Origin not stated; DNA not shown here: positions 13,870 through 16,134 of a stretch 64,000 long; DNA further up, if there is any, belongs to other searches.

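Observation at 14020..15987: Unusual tripartite lipoprotein: cupredoxin + NosD-like beta-helix + PLDc_N membrane anchor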

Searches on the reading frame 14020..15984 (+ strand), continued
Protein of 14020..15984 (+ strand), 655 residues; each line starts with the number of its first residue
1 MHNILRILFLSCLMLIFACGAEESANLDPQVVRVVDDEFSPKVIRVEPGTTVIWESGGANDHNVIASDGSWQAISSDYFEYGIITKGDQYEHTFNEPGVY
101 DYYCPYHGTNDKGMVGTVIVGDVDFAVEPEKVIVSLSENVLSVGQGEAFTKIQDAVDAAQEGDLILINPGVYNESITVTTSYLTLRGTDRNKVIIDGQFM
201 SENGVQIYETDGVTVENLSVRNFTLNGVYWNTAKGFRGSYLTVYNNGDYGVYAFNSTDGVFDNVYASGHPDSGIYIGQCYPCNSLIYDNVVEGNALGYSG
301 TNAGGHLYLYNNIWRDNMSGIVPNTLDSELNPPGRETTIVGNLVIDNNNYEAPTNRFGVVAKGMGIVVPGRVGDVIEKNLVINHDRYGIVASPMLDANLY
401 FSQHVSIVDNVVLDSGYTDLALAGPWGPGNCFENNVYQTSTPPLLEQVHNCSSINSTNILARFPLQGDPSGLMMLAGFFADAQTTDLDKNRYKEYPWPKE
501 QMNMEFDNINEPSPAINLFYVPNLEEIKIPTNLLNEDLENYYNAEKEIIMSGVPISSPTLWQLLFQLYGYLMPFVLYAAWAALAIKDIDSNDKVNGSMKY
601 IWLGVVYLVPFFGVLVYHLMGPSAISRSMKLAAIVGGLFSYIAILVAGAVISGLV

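Call 13: search_solved_structures(query=window:14020-15984:+, max_evalue=1, show_alignments=2)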
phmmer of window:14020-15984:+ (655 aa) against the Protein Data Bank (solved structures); distinct sequences matched with E-value up to 1: 64 (the best 60 are shown).
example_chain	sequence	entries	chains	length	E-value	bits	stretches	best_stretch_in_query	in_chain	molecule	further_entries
5fc9_A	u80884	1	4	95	5.2e-09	38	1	39-108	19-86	Blue (Type 1) copper domain protein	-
1bxu_A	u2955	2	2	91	2.1e-08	36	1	39-120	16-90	PLASTOCYANIN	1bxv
1j5c_A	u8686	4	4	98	3.6e-08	35.2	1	39-120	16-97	PLASTOCYANIN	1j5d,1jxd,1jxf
1m9w_A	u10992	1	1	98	4.1e-08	35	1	39-120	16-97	plastocyanin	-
1pcs_A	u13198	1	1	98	7.2e-08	34.2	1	39-120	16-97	PLASTOCYANIN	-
1id2_A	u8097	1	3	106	9.9e-08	33.7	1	28-108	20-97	AMICYANIN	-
3c75_A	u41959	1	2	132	1.9e-07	32.8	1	28-108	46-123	Amicyanin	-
9cck_A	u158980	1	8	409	1.9e-05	26.2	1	35-108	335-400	Copper-containing nitrite reductase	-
3cvb_A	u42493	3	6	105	2.8e-05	25.6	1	38-120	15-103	Plastocyanin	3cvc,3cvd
1baw_A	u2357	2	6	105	3e-05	25.5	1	38-120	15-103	PLASTOCYANIN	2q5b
2w88_A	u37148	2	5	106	3e-05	25.5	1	38-120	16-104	PLASTOCYANIN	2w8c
3bqv_A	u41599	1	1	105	0.00014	23.4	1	38-120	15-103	Plastocyanin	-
1qjv_A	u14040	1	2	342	0.00023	22.6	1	143-198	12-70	PECTIN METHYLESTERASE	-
2ntb_A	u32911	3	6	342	0.00023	22.6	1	143-198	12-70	Pectinesterase A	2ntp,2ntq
2nsp_A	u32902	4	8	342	0.00025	22.5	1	143-198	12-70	Pectinesterase A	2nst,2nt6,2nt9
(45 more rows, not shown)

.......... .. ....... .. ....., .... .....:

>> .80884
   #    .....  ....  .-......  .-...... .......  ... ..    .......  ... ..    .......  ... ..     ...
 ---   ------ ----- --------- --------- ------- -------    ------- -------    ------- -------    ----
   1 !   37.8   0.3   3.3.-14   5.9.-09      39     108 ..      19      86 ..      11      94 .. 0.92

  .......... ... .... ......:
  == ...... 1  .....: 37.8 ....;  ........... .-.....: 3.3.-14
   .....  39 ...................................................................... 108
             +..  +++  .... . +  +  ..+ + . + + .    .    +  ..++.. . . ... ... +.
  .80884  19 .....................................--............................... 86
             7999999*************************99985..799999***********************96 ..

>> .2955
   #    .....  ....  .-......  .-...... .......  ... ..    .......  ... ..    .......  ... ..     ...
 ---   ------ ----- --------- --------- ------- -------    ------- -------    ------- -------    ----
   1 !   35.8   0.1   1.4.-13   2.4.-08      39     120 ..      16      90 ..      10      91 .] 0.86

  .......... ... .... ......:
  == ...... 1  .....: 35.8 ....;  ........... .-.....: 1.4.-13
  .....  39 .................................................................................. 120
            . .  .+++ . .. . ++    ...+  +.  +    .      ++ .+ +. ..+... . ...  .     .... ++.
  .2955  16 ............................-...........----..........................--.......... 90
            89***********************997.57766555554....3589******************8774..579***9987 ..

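Call 23: search_protein_representatives(protein=window:14020-15984:+)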
Query: 655 residues. Proteins with E-value up to 0.001 (for the whole library): 10695; up to 1e-10: 1651; up to 1e-30: 403. The best 150 are listed.
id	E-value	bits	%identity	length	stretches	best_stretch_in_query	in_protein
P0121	1.8e-197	673.9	52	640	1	26-655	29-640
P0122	1.8e-153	528.6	44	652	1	7-653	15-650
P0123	5.6e-144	497.2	43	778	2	147-457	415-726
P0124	1.3e-141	489.4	41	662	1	10-646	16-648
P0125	2.0e-131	455.7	40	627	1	12-645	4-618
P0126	1.0e-121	423.6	40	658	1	8-645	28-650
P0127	4.7e-118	411.6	40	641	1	8-648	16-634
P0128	6.8e-116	404.4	42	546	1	7-502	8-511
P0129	2.3e-114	399.3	41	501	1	151-655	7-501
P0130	1.6e-108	380.1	44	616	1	14-433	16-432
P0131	2.9e-108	379.2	43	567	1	147-644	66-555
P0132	8.0e-108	377.7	37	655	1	8-638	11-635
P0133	9.3e-107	374.2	46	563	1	32-506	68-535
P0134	7.5e-105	367.9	44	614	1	28-490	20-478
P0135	4.6e-102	358.7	43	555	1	33-455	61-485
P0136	5.0e-102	358.6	44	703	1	13-452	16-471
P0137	7.9e-101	354.6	48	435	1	151-530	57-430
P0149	2.3e-95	336.6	49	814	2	191-452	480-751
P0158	3.2e-86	306.4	42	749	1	35-452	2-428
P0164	2.7e-82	293.4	43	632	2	194-497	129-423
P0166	5.6e-81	289.0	48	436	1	147-443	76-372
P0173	5.9e-77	275.7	53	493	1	140-394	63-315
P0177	2.1e-75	270.6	48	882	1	147-452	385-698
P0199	1.1e-66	241.8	46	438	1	150-453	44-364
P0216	2.0e-62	227.8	43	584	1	150-451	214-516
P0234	2.8e-58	214.0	39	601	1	135-447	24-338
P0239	1.8e-57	211.3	39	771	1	153-463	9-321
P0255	3.3e-54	200.6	39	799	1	149-453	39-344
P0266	1.7e-52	194.9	37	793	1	149-443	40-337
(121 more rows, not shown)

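Call 25: list_cluster_members(proteins=[P0121, P0122, P0124, P0128, P0131, P0137, P0166, P0173, P0199, P0255])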
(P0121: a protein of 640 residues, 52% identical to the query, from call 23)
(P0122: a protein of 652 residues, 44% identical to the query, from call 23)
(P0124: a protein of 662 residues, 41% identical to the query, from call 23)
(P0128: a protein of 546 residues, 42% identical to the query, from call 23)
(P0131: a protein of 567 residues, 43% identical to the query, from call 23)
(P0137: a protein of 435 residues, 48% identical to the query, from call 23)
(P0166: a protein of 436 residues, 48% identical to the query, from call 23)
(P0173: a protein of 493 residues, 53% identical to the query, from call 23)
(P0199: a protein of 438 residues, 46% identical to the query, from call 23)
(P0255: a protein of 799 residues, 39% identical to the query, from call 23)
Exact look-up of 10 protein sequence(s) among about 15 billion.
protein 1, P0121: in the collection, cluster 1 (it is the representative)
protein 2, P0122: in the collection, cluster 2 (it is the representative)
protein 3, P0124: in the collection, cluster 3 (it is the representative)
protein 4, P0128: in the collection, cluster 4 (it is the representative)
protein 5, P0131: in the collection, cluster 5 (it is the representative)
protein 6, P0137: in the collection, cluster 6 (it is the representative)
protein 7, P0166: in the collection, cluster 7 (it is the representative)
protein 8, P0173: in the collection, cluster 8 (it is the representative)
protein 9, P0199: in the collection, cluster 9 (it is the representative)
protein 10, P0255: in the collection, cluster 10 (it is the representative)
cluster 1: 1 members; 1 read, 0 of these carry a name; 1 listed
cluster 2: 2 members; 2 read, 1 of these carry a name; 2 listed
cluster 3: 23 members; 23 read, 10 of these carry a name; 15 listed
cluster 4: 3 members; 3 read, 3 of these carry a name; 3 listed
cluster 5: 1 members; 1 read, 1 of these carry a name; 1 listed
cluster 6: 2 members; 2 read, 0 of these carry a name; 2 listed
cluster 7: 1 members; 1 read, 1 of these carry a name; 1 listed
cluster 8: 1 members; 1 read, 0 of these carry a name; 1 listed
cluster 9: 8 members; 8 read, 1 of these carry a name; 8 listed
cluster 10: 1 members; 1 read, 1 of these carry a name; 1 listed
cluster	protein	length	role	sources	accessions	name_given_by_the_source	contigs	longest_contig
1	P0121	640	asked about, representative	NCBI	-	-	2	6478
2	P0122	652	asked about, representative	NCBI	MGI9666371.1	MAG: plastocyanin/azurin family copper-binding protein [Acidimicrobiia bacterium]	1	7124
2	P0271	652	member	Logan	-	-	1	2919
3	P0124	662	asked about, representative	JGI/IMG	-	plastocyanin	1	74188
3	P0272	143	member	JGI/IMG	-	plastocyanin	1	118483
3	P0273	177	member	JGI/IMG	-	hypothetical protein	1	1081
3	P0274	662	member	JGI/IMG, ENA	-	plastocyanin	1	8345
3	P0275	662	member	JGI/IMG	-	plastocyanin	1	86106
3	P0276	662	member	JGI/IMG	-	plastocyanin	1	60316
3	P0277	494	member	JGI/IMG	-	parallel beta-helix repeat protein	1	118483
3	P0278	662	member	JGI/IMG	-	plastocyanin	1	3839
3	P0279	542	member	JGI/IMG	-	hypothetical protein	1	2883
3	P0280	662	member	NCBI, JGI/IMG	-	plastocyanin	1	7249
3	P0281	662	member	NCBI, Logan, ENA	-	-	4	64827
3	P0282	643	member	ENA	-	-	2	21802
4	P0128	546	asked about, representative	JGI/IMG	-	plastocyanin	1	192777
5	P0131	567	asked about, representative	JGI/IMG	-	hypothetical protein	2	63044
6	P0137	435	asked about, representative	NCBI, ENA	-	-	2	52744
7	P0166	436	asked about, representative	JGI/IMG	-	hypothetical protein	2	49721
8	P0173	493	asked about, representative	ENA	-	-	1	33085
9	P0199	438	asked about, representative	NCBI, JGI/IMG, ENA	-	-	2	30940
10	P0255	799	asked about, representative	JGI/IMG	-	hypothetical protein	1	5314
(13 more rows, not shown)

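Call 33: find_related_loci(query=A2, collection=genome_contigs, flank=8000)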
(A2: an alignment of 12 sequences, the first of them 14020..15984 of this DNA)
Query A2 (655 aa) in genome_contigs; peptide patterns used: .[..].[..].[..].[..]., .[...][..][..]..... (x = any residue, [..] = any of these).
600 stretches matched a pattern (row limit reached: there are more); 595 encode a relative of the query (tblastn E <= 1e-3); the best 80 are kept; 80 distinct loci.
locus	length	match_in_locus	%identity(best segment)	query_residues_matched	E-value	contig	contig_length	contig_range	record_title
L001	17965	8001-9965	88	1-655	0e+0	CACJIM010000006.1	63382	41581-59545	uncultured Candidatus Actinomarina sp. isolate AG-447-G15 genome assembly, contig: AG-447-G15_NODE_6, whole genome shotg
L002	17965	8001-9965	83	1-655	0e+0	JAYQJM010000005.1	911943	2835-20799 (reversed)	MAG: Candidatus Actinomarina sp. isolate SD4487_NP_metabat_bins_2.tsv.193 contig_7999_pilon, whole genome shotgun sequen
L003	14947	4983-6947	96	1-655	0e+0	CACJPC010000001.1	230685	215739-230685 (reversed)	uncultured Candidatus Actinomarina sp. isolate AG-447-L16 genome assembly, contig: AG-447-L16_NODE_1, whole genome shotg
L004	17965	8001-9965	80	1-655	0e+0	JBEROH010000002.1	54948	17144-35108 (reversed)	MAG: Candidatus Actinomarina sp. isolate 02um_A1B0725_3.57 k127_409409, whole genome shotgun sequence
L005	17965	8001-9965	75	1-655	0e+0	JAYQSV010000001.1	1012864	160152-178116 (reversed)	MAG: Candidatus Actinomarina sp. isolate SD3109_NP_metabta_bins_sspec.tsv.060 contig_3093_pilon, whole genome shotgun se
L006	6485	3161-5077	68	14-655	0e+0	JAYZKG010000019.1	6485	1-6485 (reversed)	MAG: Actinomycetota bacterium isolate XB_MAG278 DB_MAG278_0019, whole genome shotgun sequence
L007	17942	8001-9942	79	1-655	0e+0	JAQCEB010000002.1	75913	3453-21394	MAG: Actinomycetota bacterium isolate casp15-mb.97 NODE_397_length_75913_cov_1.273868, whole genome shotgun sequence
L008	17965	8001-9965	83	1-655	0e+0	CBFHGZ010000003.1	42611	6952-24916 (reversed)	MAG: Candidatus Actinomarina sp. isolate AGTU_105_bin_18_strict genome assembly, contig: AGTU_105_bin_18_strict_c3, whol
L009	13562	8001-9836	45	28-655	3e-163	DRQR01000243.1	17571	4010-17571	MAG TPA_asm: Actinomycetota bacterium isolate HyVt-587 HyVt-587_k145_855714, whole genome shotgun sequence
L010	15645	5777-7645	42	16-655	1e-155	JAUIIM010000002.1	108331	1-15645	MAG: Acidimicrobiia bacterium isolate Co_bin.261 NODE_1810_length_108331_cov_1.456813, whole genome shotgun sequence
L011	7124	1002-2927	42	1-653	1e-153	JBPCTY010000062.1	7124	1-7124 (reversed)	MAG: Acidimicrobiia bacterium isolate MAG_seacave_67 S1Ck127_6862959, whole genome shotgun sequence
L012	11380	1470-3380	41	4-654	6e-153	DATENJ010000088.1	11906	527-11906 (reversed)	MAG TPA_asm: Actinomycetes bacterium isolate SMAG_U8966 k141_14765, whole genome shotgun sequence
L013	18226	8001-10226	41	5-651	8e-151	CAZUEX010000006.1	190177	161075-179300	MAG TPA_asm: uncultured Leptospiraceae bacterium isolate SRP144015_co1_57 genome assembly, contig: NODE_30_length_190177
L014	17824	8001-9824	42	32-653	8e-150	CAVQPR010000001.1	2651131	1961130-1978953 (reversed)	MAG: uncultured Actinomycetes bacterium isolate MFD09964.bin.2.63 genome assembly, contig: contig_13548, whole genome sh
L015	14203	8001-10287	41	4-644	6e-150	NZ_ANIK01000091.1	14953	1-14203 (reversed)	Leptospira alstonii serovar Sichuan str. 79601 ctg7180000004720, whole genome shotgun sequence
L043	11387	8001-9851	41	28-655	6e-135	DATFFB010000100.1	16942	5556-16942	MAG TPA_asm: Acidimicrobiia bacterium isolate SMAG_U8623 k141_2623662, whole genome shotgun sequence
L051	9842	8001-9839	41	31-654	2e-130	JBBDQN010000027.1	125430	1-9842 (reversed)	MAG: Acidimicrobiia bacterium isolate LejiaC_62_17 Lejia_C_284_length_125430_cov_10, whole genome shotgun sequence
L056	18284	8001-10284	40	4-645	4e-147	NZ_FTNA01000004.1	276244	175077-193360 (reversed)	Leptospira interrogans strain ATCC 43642, whole genome shotgun sequence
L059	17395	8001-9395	44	3-482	3e-122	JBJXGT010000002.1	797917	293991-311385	MAG: Gemmatimonadales bacterium isolate F1F2.bin.18 k127_9204396, whole genome shotgun sequence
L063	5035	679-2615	44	28-655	2e-121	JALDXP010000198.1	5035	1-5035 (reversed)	MAG: Actinomycetota bacterium isolate MCT-CON-03 NODE_3777_length_5035_cov_8.713855, whole genome shotgun sequence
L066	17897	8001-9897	40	20-638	1e-119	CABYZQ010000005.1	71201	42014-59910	MAG: uncultured Pelagibacteraceae bacterium isolate AG-895-F20 genome assembly, contig: AG-895-F20_NODE_5, whole genome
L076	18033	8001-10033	43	2-655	1e-116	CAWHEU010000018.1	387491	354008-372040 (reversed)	MAG: uncultured Acidobacteriota bacterium isolate MFD00962.bin.2.52 genome assembly, contig: contig_24478, whole genome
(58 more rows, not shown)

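Call 41: search_protein_families(library=pfam, proteins=[L059:9731-10798:+, L056:10319-11347:+, L063:2605-3642:+, L076:9771-11060:+, L056:11696-12286:+, L076:7451-8005:+, L051:4942-5775:+, L043:5751-6290:+], max_evalue=0.01)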
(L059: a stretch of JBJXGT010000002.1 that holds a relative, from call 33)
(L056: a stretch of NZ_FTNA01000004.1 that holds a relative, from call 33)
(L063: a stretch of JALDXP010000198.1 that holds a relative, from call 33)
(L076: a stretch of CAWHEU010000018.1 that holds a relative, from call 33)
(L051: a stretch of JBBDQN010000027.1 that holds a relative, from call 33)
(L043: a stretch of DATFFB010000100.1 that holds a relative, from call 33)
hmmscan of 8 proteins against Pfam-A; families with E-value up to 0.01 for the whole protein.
L059:9731-10798:+ (356 aa): 3 families
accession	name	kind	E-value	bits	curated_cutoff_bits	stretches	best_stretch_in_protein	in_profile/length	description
PF07731.20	Cu-oxidase_2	-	3.4e-20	72.6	20.4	1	253-353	23-131/137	Multicopper oxidase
PF07732.21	Cu-oxidase_3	-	4.6e-17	62.6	21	1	130-225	16-117/119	Multicopper oxidase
PF13473.12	Cupredoxin_1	-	0.0049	17.3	27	0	143-208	37-97/104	Cupredoxin-like domain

L056:10319-11347:+ (343 aa): 3 families
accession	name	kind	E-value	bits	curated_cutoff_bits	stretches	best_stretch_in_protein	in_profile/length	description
PF07731.20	Cu-oxidase_2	-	4.5e-22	78.7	20.4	2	240-341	23-132/137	Multicopper oxidase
PF07732.21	Cu-oxidase_3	-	2.5e-20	73.2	21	1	109-212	8-117/119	Multicopper oxidase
PF22172.1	C2c1_helical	-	0.0021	18.3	27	1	114-148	134-168/168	CRISPR-associated endonuclease C2c1 second helical domain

L063:2605-3642:+ (346 aa): 2 families
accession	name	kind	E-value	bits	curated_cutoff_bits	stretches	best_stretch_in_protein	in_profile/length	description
PF07731.20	Cu-oxidase_2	-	2e-23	83.1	20.4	2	242-344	23-132/137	Multicopper oxidase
PF07732.21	Cu-oxidase_3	-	1e-22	80.9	21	1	110-215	6-117/119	Multicopper oxidase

L076:9771-11060:+ (430 aa): 2 families
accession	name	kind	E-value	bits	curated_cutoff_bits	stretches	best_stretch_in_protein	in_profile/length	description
PF07731.20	Cu-oxidase_2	-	6.9e-23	81.4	20.4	3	323-428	23-132/137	Multicopper oxidase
PF07732.21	Cu-oxidase_3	-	1.8e-22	80.1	21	1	194-299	6-117/119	Multicopper oxidase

L056:11696-12286:+ (197 aa): 2 families
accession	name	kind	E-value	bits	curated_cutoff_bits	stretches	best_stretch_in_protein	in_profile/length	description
PF02630.20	SCO1-SenC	-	4.9e-35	120.9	22.8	1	55-175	16-133/134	SCO1/SenC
PF13905.12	Thioredoxin_8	-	0.0015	19.2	27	1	60-125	1-60/94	Thioredoxin-like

L076:7451-8005:+ (185 aa): 2 families
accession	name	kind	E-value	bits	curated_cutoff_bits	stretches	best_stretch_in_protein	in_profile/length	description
PF06240.19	COXG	-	3.9e-18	66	22.2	1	6-146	2-139/140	Carbon monoxide dehydrogenase subunit G (CoxG)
PF10604.15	Polyketide_cyc2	-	1.3e-06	29.2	27.4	1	2-140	3-135/142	Polyketide cyclase / dehydrase and lipid transport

L051:4942-5775:+ (278 aa): 0 families

L043:5751-6290:+ (180 aa): 1 family
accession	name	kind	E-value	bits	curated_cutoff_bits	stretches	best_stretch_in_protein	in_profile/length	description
PF00994.29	MoCF_biosynth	-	7.8e-35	120.1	26.6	1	28-169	1-144/144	Probable molybdopterin binding domain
